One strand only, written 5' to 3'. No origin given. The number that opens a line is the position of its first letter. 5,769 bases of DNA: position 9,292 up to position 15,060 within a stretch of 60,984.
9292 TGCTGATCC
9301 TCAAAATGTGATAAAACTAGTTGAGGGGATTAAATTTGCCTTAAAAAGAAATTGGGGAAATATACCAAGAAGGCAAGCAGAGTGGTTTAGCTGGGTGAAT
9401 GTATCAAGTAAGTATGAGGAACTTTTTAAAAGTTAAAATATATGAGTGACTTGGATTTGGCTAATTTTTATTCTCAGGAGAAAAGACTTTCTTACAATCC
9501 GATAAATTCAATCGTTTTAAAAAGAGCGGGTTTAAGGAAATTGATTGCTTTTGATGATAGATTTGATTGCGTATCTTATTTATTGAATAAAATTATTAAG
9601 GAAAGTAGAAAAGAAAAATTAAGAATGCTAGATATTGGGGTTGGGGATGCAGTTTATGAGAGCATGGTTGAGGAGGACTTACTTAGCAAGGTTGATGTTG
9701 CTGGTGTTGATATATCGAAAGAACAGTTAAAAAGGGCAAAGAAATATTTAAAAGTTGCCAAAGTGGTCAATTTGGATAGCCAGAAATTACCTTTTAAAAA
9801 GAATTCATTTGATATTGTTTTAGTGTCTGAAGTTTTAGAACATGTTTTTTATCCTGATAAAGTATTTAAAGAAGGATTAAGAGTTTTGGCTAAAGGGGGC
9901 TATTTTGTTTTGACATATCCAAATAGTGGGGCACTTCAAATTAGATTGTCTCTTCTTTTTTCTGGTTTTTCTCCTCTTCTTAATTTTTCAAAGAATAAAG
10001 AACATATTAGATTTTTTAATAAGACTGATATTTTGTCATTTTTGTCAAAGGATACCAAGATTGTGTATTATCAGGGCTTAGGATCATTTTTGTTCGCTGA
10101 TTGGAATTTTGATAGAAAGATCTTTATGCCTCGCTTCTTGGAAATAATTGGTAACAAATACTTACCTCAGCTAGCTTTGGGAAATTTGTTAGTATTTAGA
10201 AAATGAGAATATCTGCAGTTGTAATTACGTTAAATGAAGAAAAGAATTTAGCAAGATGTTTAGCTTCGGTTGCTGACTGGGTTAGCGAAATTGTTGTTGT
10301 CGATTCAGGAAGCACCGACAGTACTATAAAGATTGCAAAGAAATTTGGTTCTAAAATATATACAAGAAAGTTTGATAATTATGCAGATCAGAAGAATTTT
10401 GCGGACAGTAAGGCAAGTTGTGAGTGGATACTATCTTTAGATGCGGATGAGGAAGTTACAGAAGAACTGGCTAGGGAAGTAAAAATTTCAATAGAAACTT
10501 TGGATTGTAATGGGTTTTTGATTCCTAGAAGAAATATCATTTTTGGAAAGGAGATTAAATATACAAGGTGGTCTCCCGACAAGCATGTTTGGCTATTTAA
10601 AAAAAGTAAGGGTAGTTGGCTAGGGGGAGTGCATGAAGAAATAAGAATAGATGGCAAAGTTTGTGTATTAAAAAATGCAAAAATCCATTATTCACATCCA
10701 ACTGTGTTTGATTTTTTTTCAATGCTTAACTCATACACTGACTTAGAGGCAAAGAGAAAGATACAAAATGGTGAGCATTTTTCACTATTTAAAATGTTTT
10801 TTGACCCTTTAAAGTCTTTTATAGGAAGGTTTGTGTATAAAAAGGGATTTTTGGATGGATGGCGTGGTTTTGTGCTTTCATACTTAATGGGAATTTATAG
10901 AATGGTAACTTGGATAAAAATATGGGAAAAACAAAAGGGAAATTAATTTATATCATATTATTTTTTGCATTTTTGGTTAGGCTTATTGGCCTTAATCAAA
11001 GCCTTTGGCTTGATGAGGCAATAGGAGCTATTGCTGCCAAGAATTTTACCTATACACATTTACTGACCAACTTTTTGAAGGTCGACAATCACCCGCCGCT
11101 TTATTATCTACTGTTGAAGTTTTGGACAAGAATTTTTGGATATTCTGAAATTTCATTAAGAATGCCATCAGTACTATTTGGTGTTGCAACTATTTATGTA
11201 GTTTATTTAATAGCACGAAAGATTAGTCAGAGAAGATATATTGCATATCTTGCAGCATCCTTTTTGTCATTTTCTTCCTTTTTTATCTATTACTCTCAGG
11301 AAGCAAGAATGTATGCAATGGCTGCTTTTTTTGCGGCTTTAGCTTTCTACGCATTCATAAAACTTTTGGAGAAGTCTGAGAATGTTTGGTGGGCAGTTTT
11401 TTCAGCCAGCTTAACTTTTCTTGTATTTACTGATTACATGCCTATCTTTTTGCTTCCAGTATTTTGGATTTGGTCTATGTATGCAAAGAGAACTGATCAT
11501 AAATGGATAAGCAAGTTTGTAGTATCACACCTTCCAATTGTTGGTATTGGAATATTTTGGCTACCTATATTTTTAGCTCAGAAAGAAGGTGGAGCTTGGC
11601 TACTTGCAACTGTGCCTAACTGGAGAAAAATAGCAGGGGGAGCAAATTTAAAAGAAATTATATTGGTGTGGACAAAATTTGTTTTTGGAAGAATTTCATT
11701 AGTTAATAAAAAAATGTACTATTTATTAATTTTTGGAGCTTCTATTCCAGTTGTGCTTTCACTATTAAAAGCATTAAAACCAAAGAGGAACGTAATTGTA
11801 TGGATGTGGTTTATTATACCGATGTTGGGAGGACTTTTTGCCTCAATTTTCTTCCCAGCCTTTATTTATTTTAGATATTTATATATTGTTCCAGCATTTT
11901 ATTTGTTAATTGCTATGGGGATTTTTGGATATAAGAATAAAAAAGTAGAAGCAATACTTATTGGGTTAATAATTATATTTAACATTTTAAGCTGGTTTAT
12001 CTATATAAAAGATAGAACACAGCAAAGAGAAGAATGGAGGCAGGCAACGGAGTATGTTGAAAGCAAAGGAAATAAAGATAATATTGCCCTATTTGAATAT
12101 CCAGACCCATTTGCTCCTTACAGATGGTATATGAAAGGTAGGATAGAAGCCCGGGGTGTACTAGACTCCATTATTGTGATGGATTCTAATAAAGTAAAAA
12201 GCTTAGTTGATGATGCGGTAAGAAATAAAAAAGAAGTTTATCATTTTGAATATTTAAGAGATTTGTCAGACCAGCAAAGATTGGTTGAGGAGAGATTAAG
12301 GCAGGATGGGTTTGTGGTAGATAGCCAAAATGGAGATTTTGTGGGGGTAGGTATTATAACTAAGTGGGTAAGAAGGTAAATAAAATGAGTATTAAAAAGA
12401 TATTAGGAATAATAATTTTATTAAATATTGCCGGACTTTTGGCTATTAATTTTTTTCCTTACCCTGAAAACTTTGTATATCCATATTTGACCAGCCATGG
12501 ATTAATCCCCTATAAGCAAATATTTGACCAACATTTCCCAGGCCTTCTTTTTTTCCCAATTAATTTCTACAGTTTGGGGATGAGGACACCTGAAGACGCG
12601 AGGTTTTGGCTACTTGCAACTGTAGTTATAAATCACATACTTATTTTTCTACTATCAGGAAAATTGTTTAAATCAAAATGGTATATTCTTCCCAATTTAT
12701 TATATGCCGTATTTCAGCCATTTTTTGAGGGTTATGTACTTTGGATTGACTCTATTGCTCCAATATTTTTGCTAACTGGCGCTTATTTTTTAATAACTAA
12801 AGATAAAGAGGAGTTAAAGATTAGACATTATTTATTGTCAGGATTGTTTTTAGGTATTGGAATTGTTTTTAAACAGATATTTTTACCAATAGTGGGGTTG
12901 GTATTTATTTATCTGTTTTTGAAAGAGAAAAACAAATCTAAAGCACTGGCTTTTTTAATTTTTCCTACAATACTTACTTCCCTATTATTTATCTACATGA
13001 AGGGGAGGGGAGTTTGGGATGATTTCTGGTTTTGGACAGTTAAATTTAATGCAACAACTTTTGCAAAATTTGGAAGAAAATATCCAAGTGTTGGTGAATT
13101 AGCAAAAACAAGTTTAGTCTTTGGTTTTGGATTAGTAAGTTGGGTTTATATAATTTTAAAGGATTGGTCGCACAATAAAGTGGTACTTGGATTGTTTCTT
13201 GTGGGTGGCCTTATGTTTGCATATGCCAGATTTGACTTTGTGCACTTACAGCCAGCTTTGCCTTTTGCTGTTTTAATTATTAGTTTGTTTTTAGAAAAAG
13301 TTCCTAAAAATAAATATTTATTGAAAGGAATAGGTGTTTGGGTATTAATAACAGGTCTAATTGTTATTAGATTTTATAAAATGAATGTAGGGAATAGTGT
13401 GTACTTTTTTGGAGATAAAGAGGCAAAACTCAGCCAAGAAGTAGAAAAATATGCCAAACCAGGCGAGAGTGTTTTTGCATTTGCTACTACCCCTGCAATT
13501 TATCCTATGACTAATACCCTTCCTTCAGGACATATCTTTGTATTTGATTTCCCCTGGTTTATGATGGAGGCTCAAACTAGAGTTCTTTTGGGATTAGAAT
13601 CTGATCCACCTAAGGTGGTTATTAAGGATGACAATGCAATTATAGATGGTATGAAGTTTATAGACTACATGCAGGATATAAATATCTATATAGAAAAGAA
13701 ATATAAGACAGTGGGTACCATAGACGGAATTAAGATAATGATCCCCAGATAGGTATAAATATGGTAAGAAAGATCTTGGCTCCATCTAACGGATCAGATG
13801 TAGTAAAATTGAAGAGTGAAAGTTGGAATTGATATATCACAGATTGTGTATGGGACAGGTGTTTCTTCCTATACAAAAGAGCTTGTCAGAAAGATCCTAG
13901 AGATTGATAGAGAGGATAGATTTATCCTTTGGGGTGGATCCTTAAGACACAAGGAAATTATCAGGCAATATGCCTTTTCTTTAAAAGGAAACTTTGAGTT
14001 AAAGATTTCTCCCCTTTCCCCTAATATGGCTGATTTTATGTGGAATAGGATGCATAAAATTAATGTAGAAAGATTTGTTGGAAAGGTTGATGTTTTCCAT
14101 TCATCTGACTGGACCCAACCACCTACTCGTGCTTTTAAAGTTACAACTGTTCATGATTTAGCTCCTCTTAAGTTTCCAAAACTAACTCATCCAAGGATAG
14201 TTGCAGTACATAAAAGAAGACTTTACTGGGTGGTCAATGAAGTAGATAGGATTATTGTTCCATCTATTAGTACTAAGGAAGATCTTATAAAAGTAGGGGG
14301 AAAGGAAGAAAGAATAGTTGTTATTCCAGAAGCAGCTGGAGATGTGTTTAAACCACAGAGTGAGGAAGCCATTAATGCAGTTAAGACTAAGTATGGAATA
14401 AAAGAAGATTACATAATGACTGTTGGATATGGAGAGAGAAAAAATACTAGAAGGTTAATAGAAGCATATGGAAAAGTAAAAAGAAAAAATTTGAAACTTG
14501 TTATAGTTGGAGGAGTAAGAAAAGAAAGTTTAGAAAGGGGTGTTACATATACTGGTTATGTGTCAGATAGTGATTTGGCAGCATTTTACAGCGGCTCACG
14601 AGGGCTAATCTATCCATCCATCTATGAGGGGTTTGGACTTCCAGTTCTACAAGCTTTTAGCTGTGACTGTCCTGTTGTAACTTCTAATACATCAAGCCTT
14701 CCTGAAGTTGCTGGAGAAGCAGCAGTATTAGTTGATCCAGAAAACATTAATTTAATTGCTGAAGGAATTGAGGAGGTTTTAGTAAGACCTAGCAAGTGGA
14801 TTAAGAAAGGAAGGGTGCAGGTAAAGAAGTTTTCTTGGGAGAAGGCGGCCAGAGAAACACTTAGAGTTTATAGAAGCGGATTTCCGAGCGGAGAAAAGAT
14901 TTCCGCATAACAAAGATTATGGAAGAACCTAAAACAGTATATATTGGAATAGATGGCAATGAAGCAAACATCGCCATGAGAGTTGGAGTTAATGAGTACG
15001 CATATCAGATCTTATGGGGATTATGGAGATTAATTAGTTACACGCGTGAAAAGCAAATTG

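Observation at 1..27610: ~25-kb single-strand glycan-assembly operon: Wzx/Wzy-type pathway plus an extracytoplasmic GT-C stage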

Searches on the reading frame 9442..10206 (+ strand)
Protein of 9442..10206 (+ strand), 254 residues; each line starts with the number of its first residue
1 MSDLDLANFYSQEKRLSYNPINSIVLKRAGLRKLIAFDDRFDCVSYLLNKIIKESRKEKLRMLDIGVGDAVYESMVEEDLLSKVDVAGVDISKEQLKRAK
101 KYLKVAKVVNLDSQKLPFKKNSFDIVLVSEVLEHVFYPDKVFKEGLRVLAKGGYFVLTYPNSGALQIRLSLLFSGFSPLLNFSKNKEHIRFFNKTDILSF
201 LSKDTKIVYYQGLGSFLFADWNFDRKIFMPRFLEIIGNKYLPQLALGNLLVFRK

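Call 6: search_protein_families(library=pfam, proteins=[window:9442-10206:+], max_evalue=0.01)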
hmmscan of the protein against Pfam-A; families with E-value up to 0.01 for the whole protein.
window:9442-10206:+ (254 aa): 9 families
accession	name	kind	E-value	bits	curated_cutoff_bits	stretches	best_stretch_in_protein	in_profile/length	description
PF08241.18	Methyltransf_11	-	3.6e-20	72.8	21.2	1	63-157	1-95/95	Methyltransferase domain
PF13847.12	Methyltransf_31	-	2.1e-17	63.6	27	1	57-161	2-113/145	Methyltransferase domain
PF13649.12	Methyltransf_25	-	1.4e-14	55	27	1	63-153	2-97/97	Methyltransferase domain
PF13489.12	Methyltransf_23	-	5.4e-14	52.7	27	1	52-197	17-150/164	Methyltransferase domain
PF07021.18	MetW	-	7.5e-13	49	21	1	51-181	6-131/193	Methionine biosynthesis protein MetW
PF08242.18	Methyltransf_12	-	1.1e-11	45.7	30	1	63-155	1-98/98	Methyltransferase domain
PF01209.24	Ubie_methyltran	-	3.1e-09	37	20.1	1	55-156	44-150/233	ubiE/COQ5 methyltransferase family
PF03141.22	Methyltransf_29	-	1.5e-06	27.5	23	1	50-160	107-220/506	Putative S-adenosyl-L-methionine-dependent methyltransferase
PF02353.26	CMAS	-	0.0034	17.2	27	1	60-157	64-164/273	Mycolic acid cyclopropane synthetase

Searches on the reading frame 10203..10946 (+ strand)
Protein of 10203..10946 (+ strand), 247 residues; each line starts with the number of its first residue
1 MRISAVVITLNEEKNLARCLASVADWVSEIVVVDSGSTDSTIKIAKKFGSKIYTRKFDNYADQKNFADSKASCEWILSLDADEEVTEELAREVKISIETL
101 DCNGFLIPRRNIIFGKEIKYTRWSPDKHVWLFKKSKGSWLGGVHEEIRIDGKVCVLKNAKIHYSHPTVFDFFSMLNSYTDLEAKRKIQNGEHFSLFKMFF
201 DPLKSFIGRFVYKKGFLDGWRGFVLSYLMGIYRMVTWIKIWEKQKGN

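Call 7: search_protein_families(library=pfam, proteins=[window:10203-10946:+], max_evalue=0.01)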
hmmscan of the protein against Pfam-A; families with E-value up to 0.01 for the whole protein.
window:10203-10946:+ (247 aa): 2 families
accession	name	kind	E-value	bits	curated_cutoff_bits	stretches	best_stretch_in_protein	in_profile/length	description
PF00535.33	Glycos_transf_2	-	2.7e-18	66.9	23.3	1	4-102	1-108/168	Glycosyl transferase family 2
PF13704.12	Glyco_tranf_2_4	-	0.0024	18.7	27.5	0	11-85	2-84/98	Glycosyl transferase family 2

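Call 88: search_protein_families(library=ncbifam, proteins=[window:10203-10946:+], max_evalue=1e-8)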
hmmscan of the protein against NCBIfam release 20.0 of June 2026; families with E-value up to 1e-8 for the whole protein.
window:10203-10946:+ (247 aa): 2 families
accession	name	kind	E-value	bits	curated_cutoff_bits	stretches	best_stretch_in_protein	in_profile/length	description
TIGR04283.1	glyco_like_mftF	equivalog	4.8e-14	52.5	182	1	3-97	1-97/221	TIGR04283 family arsenosugar biosynthesis glycosyltransferase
TIGR04195.1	S_glycosyl_SunS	equivalog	5.7e-13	48.5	350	1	3-91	59-150/421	SunS family peptide S-glycosyltransferase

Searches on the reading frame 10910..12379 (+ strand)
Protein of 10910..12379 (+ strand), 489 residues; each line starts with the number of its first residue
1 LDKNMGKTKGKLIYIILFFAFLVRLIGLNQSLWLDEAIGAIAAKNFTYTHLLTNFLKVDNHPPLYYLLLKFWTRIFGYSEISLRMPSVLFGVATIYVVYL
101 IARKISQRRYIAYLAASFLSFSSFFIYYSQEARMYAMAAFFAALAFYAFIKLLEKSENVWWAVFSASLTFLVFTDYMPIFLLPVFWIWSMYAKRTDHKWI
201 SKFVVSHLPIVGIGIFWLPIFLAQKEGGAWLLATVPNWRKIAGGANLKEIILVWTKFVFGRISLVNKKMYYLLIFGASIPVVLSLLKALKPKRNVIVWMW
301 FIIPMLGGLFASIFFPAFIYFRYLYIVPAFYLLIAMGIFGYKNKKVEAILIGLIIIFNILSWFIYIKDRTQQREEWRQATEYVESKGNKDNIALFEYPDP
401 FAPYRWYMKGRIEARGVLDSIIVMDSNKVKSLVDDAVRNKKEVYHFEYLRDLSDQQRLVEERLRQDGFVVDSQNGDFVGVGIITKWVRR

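Call 7: search_protein_families(library=pfam, proteins=[window:10910-12379:+], max_evalue=0.01)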
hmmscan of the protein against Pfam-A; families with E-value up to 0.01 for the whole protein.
window:10910-12379:+ (489 aa): 3 families
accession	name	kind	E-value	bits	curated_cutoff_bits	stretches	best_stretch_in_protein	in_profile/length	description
PF13231.12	PMT_2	-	6.8e-16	59.3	26.1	1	60-205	1-143/160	Dolichyl-phosphate-mannose-protein mannosyltransferase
PF02366.24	PMT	-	2.1e-07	31.2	22.7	1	76-223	78-233/245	Dolichyl-phosphate-mannose-protein mannosyltransferase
PF11028.14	TMEM260-like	-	5e-05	23.6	24.2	1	63-196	21-176/179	Protein O-mannosyl-transferase TMEM260-like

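Call 9: search_protein_families(library=ncbifam, proteins=[window:10910-12379:+], max_evalue=0.01)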
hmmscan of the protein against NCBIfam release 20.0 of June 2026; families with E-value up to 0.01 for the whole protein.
window:10910-12379:+ (489 aa): 3 families
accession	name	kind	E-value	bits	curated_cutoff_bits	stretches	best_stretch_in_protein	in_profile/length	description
TIGR03663.1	TIGR03663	subfamily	1.9e-14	53.5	126.25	1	12-187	3-174/435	flippase activity-associated protein Agl23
NF052499.1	MnslTaseMT1671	equivalog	9.9e-10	37.5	900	1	21-376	38-385/523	mannosyltransferase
NF058602.1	PrMnsylTfPmt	equivalog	2.8e-08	33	800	1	61-166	99-204/530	protein O-mannosyltransferase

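Call 51: search_solved_structures(query=window:10910-12379:+, max_evalue=0.01)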
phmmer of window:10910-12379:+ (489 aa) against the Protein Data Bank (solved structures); distinct sequences matched with E-value up to 0.01: 0.

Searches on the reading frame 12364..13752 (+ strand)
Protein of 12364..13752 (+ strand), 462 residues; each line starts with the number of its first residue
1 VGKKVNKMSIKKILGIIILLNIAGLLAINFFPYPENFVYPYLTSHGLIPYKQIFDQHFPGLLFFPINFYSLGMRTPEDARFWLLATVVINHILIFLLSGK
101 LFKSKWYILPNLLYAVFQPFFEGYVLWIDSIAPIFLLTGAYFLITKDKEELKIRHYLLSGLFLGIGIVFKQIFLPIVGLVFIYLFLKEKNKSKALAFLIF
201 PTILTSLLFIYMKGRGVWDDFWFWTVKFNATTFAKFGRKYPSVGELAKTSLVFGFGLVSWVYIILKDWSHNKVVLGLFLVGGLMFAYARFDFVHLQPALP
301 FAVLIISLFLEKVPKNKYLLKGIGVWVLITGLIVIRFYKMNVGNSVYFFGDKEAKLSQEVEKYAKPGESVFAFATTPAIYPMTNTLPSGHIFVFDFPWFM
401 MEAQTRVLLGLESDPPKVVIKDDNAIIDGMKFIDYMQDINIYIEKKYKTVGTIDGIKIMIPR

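Call 7: search_protein_families(library=pfam, proteins=[window:12364-13752:+], max_evalue=0.01)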
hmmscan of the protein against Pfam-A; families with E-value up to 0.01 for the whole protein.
window:12364-13752:+ (462 aa): 1 family
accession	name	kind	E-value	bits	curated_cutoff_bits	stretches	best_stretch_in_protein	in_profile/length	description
PF13231.12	PMT_2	-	0.0002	22.1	26.1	1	69-207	14-151/160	Dolichyl-phosphate-mannose-protein mannosyltransferase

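Call 9: search_protein_families(library=ncbifam, proteins=[window:12364-13752:+], max_evalue=0.01)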
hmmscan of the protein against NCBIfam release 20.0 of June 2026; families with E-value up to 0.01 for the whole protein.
window:12364-13752:+ (462 aa): 1 family
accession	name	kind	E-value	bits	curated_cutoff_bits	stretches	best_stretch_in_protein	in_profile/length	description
NF047440.1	LA3751_2_3_fam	subfamily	0.0038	16.1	200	1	80-211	98-238/460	LA_3751/LA_3752 family putative glycosyltransferase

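Call 71: search_solved_structures(query=A3, max_evalue=1, show_alignments=1)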
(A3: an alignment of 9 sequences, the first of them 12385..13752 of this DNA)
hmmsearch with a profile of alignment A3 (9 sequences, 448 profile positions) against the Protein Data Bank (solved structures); distinct sequences matched with E-value up to 1: 2.
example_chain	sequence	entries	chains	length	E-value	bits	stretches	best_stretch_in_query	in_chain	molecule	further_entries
9emz_A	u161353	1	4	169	0.52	12.8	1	199-277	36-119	Lipoprotein signal peptidase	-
5dir_A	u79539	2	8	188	0.58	12.7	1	199-277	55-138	Lipoprotein signal peptidase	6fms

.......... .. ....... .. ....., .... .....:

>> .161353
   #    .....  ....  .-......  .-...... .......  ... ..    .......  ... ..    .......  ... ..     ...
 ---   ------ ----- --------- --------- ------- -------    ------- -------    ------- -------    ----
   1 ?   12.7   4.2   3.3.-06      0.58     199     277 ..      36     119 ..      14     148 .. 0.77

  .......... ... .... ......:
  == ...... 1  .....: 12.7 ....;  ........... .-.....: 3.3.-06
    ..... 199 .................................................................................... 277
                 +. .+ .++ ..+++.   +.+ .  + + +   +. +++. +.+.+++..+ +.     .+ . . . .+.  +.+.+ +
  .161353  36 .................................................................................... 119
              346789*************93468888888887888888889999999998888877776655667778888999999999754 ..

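Call 72: search_protein_families(library=pfam, alignment_id=A3, max_evalue=0.1)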
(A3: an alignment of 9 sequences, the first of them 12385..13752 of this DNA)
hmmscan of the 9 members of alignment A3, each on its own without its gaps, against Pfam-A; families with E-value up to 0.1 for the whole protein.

A. member 1, window:12385-13752:+ (455 aa): 4 families
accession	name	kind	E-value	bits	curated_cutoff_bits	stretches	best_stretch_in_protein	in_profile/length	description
PF13231.12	PMT_2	-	0.00019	22.1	26.1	1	62-200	14-151/160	Dolichyl-phosphate-mannose-protein mannosyltransferase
PF19992.4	DUF6427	-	0.012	15.3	25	1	55-206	22-173/301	Family of unknown function (DUF6427)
PF17336.7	DUF5368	-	0.024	15.4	25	1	103-166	6-68/112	Family of unknown function (DUF5368)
PF23396.1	DUF7103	-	0.027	14.9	27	1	265-336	68-143/159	Family of unknown function (DUF7103)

B. families by the number of members that match (of 9 scanned): 6 families
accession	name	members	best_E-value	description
PF13231.12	PMT_2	5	2.7e-09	Dolichyl-phosphate-mannose-protein mannosyltransferase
PF09852.15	DUF2079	1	0.0013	Predicted membrane protein (DUF2079)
PF11431.13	Transport_MerF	1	0.0033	Membrane transport protein MerF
PF19992.4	DUF6427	1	0.012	Family of unknown function (DUF6427)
PF17336.7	DUF5368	1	0.024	Family of unknown function (DUF5368)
PF23396.1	DUF7103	1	0.027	Family of unknown function (DUF7103)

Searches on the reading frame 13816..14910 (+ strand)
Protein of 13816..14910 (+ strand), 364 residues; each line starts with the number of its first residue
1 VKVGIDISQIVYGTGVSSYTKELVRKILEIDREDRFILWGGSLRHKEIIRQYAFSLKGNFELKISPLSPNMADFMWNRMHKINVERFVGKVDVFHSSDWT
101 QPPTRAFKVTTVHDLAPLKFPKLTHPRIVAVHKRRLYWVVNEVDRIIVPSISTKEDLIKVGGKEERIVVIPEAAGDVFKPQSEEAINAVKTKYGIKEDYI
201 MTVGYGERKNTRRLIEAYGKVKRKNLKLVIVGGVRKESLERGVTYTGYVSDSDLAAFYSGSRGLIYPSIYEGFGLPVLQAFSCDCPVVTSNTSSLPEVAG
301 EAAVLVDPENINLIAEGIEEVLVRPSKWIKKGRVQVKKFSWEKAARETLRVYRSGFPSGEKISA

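Call 7: search_protein_families(library=pfam, proteins=[window:13816-14910:+], max_evalue=0.01)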
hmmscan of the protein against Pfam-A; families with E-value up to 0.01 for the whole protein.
window:13816-14910:+ (364 aa): 6 families
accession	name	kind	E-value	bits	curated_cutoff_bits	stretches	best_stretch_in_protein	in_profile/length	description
PF00534.26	Glycos_transf_1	-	3.6e-25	88.9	26.4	1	196-325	14-159/172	Glycosyl transferases group 1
PF13692.12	Glyco_trans_1_4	-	7.1e-24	85.1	27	1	199-322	3-140/142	Glycosyl transferases group 1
PF13439.12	Glyco_transf_4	-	2.8e-11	44.2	28.5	1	65-171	54-163/170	Glycosyltransferase Family 4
PF13524.12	Glyco_trans_1_2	-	4.9e-05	23.8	25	1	212-328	3-118/144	Glycosyl transferase-like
PF20706.3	GT4-conflict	-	0.00016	21.3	26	1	246-350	266-356/385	Family 4 Glycosyltransferase in conflict systems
PF13579.12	Glyco_trans_4_4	-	0.00035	21.4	29.7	1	87-171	66-156/158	Glycosyl transferase 4-like domain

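Call 88: search_protein_families(library=ncbifam, proteins=[window:13816-14910:+], max_evalue=1e-8)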
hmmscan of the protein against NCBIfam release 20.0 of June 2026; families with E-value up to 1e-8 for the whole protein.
window:13816-14910:+ (364 aa): 8 families
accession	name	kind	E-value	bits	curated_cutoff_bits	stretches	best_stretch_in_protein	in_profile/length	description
TIGR04047.1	MSMEG_0565_glyc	hypoth_equivalog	4.5e-25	88.5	259.85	1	109-353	114-372/373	MSMEG_0565 family glycosyltransferase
TIGR02149.1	glgA_Coryne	subfamily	7.2e-18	64.9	302.4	1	140-354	142-389/391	glycogen synthase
NF053787.1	GlcN_PG_synth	equivalog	9.1e-17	60.9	480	1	135-353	139-357/361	N-acetylglucosaminyl phosphatidylglycerol synthase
TIGR03449.1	mycothiol_MshA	equivalog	4.3e-14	52.2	462.5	1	108-354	128-402/406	D-inositol-3-phosphate glycosyltransferase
TIGR04157.1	glyco_rSAM_CFB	subfamily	1.9e-11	43.6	400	1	139-300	166-340/406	TIGR04157 family glycosyltransferase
NF038295.1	EPS_HpsP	equivalog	1e-09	37.9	550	1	227-353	254-385/388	hormogonium polysaccharide biosynthesis glycosyltransferase HpsP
TIGR03999.1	thiol_BshA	equivalog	1.1e-09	37.7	273.7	1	136-352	138-370/375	N-acetyl-alpha-D-glucosaminyl L-malate synthase BshA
NF050063.1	ProtGlycPglJ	equivalog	5.4e-09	35.7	500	0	139-350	141-361/363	N-acetylgalactosamine-N,N'-diacetylbacillosaminyl-diphospho-undecaprenol 4-alpha-N-acetylgalactosaminyltransferase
